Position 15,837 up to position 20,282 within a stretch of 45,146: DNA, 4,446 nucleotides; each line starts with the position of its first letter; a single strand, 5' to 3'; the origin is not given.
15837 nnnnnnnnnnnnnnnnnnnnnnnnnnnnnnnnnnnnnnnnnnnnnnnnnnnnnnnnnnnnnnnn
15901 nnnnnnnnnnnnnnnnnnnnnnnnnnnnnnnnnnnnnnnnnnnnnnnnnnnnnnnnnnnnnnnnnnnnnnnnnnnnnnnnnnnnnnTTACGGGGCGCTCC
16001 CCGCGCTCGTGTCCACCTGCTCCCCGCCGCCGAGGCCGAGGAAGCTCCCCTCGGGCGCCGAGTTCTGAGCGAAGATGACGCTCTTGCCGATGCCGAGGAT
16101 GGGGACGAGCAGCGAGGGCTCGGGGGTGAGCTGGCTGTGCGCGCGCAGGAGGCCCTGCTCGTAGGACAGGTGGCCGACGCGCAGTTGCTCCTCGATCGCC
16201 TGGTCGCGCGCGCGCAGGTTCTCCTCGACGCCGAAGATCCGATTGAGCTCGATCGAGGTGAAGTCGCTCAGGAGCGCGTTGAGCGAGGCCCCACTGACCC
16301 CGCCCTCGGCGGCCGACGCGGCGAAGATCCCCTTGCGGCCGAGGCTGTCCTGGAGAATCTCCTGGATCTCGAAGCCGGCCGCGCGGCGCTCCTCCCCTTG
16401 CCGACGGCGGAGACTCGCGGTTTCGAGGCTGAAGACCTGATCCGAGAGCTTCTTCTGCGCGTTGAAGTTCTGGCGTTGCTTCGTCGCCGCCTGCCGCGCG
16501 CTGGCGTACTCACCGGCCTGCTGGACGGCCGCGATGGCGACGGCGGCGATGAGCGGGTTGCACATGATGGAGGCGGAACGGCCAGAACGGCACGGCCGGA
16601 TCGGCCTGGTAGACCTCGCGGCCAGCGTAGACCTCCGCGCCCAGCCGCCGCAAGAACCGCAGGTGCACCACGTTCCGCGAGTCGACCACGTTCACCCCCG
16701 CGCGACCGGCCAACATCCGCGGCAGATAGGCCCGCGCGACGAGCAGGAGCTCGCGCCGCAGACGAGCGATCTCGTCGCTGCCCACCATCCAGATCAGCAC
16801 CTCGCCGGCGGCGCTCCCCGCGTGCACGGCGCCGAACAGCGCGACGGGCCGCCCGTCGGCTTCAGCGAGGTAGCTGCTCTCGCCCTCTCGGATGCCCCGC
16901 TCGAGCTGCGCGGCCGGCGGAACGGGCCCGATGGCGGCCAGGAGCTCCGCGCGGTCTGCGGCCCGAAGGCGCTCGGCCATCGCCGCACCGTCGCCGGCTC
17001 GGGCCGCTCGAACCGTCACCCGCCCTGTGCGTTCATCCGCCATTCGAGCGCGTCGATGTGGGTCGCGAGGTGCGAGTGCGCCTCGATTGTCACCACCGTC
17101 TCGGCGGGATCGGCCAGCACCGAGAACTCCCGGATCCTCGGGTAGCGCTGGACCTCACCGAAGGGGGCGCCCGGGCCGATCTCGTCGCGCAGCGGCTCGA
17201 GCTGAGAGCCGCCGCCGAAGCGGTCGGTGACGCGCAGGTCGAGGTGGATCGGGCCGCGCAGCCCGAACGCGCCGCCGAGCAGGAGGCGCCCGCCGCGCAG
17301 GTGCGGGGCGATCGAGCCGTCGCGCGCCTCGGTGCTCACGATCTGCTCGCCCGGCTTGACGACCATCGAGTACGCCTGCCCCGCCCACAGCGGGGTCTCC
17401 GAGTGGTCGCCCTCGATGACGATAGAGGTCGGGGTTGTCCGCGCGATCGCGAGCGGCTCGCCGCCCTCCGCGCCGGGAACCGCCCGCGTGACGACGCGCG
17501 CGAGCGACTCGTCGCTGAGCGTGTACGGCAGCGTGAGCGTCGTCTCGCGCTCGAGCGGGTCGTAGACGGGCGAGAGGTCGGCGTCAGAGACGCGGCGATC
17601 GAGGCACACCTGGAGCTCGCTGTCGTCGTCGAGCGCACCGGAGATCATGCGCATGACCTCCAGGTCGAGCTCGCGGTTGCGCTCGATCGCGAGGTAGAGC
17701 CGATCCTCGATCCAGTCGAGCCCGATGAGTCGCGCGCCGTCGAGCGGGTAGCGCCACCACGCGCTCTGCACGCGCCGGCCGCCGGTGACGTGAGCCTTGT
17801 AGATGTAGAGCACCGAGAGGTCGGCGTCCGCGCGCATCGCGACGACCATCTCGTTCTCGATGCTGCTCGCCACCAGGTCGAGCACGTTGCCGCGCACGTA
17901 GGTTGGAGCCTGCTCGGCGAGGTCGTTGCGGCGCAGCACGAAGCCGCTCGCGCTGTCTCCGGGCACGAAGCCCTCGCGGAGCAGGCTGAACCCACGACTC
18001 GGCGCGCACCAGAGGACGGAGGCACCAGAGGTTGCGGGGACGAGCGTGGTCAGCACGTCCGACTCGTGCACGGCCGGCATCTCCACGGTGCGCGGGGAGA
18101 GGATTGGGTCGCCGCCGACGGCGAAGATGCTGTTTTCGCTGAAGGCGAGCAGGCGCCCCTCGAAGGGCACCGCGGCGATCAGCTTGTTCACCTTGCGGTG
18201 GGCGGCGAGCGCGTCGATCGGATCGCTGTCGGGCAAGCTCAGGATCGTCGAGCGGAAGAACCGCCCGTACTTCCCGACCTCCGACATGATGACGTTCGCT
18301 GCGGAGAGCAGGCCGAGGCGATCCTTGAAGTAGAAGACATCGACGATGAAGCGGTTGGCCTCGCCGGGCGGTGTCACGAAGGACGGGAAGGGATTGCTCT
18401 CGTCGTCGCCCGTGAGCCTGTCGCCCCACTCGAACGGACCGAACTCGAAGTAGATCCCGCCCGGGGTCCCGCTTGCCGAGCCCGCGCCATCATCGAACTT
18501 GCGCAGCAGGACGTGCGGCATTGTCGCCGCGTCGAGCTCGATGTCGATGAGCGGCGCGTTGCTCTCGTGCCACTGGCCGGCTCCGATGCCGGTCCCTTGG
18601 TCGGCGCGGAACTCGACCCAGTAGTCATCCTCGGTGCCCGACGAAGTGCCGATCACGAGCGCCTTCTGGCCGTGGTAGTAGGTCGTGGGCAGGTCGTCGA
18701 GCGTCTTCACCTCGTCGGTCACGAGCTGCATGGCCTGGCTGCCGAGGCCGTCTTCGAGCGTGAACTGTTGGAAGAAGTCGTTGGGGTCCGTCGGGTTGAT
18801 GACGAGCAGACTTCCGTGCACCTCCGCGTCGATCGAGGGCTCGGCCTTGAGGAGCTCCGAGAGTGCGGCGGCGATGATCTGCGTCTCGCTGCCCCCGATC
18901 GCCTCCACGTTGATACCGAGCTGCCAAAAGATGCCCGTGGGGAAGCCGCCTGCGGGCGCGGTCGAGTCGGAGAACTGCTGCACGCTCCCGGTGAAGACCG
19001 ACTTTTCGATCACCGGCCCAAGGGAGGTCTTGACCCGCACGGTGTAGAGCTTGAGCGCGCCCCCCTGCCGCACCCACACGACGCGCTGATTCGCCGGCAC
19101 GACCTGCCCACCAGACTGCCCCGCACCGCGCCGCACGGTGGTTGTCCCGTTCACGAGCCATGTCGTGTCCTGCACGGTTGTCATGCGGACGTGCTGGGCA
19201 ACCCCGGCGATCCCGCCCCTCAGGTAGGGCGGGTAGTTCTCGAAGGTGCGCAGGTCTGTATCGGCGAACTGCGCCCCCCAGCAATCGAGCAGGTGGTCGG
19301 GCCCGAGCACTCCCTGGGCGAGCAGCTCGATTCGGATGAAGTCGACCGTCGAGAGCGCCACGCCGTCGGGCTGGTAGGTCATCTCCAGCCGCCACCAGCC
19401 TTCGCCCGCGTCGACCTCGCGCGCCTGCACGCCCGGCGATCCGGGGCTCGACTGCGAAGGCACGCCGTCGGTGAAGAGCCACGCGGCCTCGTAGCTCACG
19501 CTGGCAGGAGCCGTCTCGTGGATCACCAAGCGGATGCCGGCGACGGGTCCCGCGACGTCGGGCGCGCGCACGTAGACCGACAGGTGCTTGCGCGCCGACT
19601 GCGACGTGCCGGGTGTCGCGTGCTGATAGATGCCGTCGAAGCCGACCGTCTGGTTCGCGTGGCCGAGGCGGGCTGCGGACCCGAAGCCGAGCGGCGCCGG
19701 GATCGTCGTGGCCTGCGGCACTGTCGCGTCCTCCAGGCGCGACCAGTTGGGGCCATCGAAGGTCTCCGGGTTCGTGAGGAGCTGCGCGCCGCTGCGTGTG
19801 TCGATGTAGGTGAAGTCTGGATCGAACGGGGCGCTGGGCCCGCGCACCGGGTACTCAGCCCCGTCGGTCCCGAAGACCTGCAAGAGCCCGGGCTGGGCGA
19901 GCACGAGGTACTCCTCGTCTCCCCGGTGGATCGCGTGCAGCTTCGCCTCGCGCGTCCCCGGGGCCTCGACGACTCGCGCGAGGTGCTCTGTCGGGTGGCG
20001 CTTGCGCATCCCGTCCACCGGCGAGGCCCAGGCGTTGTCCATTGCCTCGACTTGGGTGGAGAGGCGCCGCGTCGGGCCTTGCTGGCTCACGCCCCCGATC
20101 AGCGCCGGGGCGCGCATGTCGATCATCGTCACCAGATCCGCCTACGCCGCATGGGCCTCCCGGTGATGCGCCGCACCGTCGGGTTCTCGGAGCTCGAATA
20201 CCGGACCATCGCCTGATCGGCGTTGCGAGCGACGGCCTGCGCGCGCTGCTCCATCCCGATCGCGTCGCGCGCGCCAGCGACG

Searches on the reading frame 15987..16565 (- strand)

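Call 20: search_protein_families(library=phrogs, proteins=[window:15987-16565:-], max_evalue=0.001)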
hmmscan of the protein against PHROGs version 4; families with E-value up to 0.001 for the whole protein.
window:15987-16565:- (192 aa): 1 family
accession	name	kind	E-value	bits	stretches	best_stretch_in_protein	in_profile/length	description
phrog_805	-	head and packaging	2.8e-16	61.1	1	1-164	1-166/189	internal virion protein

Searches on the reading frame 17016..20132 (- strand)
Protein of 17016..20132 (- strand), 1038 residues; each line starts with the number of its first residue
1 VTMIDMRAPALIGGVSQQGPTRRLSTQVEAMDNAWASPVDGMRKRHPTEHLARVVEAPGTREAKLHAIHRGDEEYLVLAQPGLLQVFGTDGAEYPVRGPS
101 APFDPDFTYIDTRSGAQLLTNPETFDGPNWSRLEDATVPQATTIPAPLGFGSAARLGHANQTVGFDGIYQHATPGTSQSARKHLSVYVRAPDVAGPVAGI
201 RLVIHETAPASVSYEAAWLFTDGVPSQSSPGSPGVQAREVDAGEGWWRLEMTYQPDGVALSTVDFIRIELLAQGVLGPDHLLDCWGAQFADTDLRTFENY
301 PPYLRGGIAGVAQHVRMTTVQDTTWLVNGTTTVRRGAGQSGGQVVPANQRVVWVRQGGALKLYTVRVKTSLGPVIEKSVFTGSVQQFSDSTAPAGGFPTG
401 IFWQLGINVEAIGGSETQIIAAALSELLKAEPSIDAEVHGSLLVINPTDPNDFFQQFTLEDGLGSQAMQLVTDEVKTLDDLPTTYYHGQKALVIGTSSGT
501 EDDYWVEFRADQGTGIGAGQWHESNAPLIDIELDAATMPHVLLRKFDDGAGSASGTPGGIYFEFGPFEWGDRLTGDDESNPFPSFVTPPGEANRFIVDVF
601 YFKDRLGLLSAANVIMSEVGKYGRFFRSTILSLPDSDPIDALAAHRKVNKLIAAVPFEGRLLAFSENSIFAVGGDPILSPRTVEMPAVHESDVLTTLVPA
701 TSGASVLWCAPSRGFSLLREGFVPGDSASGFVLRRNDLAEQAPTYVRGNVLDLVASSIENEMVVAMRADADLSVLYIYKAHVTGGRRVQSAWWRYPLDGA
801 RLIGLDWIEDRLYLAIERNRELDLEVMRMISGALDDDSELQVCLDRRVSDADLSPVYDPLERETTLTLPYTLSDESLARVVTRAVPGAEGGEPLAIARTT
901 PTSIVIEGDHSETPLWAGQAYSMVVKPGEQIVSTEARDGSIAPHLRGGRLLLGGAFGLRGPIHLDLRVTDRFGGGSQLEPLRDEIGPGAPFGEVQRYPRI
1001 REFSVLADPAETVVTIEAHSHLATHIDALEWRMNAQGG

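Call 20: search_protein_families(library=phrogs, proteins=[window:17016-20132:-], max_evalue=0.001)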
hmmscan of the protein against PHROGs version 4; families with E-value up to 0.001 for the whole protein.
window:17016-20132:- (1038 aa): 2 families
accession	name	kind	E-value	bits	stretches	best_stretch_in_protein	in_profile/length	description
phrog_457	-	tail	2e-131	441.1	2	302-1034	108-785/793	tail protein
phrog_5939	-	tail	0.0002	21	1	116-259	417-550/801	tail protein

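Call 56: search_dna_similar(query=window:17016-20132:-, collection=phages, mode=protein, max_rows=15)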
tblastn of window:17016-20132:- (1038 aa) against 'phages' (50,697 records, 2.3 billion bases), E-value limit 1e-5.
Records with a match: 2656; places in all: 2657; records where one place covers at least 80% of the query: 0.
Best place of each record, by identity: <60% 2656.
By first word of the organism name: Klebsiella 701; Escherichia 364; Pseudomonas 316; Acinetobacter 166; Vibrio 123; Salmonella 112; Yersinia 92; Pectobacterium 85; Ralstonia 50; Aeromonas 47; and 71 more.
By host as written in the record: Klebsiella pneumoniae 376; - 375; Escherichia coli 125; Acinetobacter baumannii 59; Pseudomonas putida KT2440 and Paw85 51; Pseudomonas aeruginosa 42; Yersinia pestis 38; Pectobacterium atrosepticum DSM18077 33; and 673 more.
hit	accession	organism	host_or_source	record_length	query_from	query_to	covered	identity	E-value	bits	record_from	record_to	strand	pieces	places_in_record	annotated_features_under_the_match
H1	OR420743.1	Roseobacter phage CRP-125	Paracoccaceae bacterium strain FZCC0023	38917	1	1034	79%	31.3%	6e-68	319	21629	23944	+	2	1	tail tubular protein B | tail tubular protein A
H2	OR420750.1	Roseobacter phage CRP-361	Paracoccaceae bacterium strain FZCC0042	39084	1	1034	69%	32.7%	2e-72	330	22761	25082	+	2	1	tail tubular protein B | tail tubular protein A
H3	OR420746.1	Roseobacter phage CRP-227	Paracoccaceae bacterium strain FZCC0040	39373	1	1034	69%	32.6%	2e-72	330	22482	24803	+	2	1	tail tubular protein B | tail tubular protein A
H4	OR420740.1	Roseobacter phage CRP-114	Paracoccaceae bacterium strain FZCC0023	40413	1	929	69%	31.9%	2e-73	331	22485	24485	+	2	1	tail tubular protein B | tail tubular protein A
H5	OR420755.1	Roseobacter phage CRP-113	Paracoccaceae bacterium strain FZCC0023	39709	1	929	70%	31.3%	3e-67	313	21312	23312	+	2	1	tail tubular protein B | tail tubular protein A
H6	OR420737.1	Roseobacter phage CRP-171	Paracoccaceae bacterium strain FZCC0023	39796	1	929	69%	31.6%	4e-66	309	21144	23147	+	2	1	tail tubular protein B | tail tubular protein A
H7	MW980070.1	Rhizobium phage RHEph21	Rhizobium gallicum sv. phaseoli R72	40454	3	939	70%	30.7%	7e-67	316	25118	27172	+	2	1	tail tubular protein B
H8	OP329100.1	Pseudomonas phage LUZ100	Pseudomonas aeruginosa PaLo41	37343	1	939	72%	29.4%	2e-56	291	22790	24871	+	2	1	tail tubular protein B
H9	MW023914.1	Rhizobium phage vB_RleA_TRX32-1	Rhizobium leguminosarum TRX32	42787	3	877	66%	32.2%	1e-65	312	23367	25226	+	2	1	hypothetical protein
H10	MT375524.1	Pelagibacter phage Gjalp EXVC020P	Candidatus Pelagibacter ubique HTCC1062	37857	1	940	69%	30.2%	3e-62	301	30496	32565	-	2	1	tail tube B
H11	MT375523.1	Pelagibacter phage Eyrgjafa EXVC018P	Candidatus Pelagibacter ubique HTCC1062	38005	1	940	69%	30.2%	3e-62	301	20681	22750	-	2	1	tail tube B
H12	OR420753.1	Pelagibacter phage HTVC041P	Candidatus Pelagibacter ubique HTCC1063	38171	1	940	70%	29.8%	4e-66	311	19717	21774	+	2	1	tail tubular protein B | tail tubular protein A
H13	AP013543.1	uncultured phage_MedDCM-OCT-S30-C28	metagenomic fosmid library constructed ...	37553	1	940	69%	29.7%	4e-65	308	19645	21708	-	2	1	tail tubular protein B | tail tubular protein A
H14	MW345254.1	Cronobacter phage vB_CtuP_B1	Cronobacter sp.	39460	1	941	71%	27.7%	8e-47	246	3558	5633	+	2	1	tail tubular protein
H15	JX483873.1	Rhizobium phage RHEph01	Rhizobium etli Brasil5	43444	3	870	63%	31.2%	1e-59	293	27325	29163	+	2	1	putative tail tubular protein B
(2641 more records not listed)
